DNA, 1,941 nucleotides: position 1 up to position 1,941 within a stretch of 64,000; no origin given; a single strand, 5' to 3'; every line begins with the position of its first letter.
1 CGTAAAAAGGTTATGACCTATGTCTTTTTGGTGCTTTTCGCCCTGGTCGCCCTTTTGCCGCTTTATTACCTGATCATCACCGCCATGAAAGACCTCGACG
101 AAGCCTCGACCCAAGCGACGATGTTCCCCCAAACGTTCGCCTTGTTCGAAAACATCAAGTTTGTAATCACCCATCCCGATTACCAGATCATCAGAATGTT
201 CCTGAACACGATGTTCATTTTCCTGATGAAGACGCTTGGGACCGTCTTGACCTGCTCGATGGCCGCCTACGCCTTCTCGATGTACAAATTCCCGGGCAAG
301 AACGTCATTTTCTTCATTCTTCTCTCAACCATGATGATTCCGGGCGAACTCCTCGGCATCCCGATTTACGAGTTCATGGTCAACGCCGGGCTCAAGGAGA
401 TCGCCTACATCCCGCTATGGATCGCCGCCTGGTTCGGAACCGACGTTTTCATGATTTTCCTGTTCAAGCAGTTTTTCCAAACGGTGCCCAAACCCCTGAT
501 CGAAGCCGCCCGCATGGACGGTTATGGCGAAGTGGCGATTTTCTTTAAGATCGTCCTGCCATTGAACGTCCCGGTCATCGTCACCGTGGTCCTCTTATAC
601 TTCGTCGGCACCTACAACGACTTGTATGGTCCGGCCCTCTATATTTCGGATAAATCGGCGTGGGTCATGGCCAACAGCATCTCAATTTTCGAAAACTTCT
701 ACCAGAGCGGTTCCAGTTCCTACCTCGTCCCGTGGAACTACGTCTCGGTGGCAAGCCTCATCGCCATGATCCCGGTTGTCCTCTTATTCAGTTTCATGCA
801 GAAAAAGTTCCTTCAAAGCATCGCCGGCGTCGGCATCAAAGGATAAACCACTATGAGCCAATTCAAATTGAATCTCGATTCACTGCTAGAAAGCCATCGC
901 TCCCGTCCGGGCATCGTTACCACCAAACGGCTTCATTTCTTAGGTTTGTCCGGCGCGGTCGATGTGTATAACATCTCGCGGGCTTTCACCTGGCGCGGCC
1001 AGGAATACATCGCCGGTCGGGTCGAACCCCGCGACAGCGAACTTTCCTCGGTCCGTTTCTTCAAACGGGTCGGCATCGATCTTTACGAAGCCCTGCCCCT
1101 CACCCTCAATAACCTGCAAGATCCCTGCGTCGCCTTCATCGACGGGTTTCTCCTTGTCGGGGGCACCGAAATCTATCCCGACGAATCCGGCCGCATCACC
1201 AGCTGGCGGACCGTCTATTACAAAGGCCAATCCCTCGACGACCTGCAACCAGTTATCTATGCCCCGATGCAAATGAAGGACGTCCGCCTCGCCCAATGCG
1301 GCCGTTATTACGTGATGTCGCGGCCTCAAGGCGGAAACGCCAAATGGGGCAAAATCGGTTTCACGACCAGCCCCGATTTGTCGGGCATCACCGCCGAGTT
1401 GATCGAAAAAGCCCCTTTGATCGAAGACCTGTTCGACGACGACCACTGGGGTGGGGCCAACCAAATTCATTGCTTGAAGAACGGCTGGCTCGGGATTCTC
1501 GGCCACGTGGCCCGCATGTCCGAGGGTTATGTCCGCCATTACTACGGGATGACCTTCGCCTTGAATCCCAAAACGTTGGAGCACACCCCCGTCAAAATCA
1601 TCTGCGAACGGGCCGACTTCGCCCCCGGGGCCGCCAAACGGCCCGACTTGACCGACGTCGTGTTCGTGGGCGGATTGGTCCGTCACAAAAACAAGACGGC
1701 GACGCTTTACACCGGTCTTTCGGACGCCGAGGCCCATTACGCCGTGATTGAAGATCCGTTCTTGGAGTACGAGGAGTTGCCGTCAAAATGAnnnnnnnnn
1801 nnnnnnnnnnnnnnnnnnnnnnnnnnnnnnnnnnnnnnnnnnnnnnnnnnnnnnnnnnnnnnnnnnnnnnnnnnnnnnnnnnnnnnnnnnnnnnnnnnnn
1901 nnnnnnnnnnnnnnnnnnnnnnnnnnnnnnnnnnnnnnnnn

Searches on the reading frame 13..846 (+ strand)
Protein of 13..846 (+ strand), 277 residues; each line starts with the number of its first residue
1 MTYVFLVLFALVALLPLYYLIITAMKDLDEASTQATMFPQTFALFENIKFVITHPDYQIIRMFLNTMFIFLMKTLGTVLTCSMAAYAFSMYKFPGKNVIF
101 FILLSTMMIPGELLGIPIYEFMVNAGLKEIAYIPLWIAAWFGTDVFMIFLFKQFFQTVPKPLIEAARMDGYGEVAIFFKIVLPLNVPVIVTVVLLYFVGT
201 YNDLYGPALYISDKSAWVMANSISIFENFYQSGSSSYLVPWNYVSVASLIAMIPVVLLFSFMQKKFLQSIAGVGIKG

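Call 22: search_protein_families(library=pfam, proteins=[window:13-846:+], max_evalue=0.001)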
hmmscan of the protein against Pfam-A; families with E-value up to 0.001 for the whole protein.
window:13-846:+ (277 aa): 1 family
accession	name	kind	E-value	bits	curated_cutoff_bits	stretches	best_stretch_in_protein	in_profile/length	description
PF00528.27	BPD_transp_1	-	2.8e-14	53.7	26.4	1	81-268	6-180/184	Binding-protein-dependent transport system inner membrane component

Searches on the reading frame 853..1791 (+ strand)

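Call 22: search_protein_families(library=pfam, proteins=[window:853-1791:+], max_evalue=0.001)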
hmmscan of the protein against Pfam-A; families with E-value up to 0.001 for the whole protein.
window:853-1791:+ (312 aa): 1 family
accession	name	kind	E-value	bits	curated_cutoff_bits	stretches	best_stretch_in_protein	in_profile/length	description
PF08950.16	DUF1861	-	4.7e-89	298.8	28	1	22-304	10-295/296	Protein of unknown function (DUF1861)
